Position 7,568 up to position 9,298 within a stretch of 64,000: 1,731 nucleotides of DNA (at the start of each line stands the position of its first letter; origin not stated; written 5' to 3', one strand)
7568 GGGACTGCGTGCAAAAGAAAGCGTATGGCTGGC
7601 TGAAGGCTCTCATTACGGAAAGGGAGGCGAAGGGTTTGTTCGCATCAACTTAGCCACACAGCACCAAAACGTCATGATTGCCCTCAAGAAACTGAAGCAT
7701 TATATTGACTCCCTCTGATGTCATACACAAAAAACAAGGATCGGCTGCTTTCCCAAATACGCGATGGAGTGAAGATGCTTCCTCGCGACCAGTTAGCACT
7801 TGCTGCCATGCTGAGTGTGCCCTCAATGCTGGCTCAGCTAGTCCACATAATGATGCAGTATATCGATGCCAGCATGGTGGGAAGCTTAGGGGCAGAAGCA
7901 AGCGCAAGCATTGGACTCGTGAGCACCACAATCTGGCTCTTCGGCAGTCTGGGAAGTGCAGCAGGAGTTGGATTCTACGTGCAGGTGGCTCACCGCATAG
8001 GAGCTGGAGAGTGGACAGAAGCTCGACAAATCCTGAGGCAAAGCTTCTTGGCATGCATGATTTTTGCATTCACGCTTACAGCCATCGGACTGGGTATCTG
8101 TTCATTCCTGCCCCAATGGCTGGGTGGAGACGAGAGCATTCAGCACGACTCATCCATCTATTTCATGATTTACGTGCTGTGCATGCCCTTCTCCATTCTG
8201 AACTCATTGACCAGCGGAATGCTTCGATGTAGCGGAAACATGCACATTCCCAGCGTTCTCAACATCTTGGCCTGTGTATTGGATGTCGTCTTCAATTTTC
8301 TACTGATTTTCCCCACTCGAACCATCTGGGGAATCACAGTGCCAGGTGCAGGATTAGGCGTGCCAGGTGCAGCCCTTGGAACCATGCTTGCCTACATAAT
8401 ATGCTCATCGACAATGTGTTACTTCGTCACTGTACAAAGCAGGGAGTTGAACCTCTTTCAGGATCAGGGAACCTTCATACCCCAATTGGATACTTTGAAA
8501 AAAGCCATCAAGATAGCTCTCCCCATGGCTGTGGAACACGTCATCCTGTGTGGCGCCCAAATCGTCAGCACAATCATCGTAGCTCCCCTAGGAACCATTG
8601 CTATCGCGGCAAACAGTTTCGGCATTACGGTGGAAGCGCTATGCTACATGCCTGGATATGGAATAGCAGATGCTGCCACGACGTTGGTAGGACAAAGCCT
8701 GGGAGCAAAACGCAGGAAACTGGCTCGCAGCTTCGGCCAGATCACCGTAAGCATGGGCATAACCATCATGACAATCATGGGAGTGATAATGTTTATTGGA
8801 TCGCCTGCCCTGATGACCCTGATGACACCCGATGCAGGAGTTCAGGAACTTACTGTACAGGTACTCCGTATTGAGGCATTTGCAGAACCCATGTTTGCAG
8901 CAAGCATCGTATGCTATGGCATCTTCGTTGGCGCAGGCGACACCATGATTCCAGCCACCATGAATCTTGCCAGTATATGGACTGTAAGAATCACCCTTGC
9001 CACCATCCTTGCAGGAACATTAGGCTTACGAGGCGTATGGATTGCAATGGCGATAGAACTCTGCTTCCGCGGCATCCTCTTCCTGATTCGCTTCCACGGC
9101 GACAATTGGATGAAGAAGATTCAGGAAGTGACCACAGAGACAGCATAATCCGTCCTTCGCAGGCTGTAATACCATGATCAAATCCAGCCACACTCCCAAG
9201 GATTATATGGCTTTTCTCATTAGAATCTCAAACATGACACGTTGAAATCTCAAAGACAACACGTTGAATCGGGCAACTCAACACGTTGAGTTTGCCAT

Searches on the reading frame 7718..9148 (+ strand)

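Call 9: search_protein_families(library=pfam, proteins=[window:7718-9148:+])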
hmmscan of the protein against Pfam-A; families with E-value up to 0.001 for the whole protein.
window:7718-9148:+ (476 aa): 1 family
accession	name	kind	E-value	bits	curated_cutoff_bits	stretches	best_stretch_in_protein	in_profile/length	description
PF01554.23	MatE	-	4.2e-51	173.3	24.9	2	269-428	1-159/161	MatE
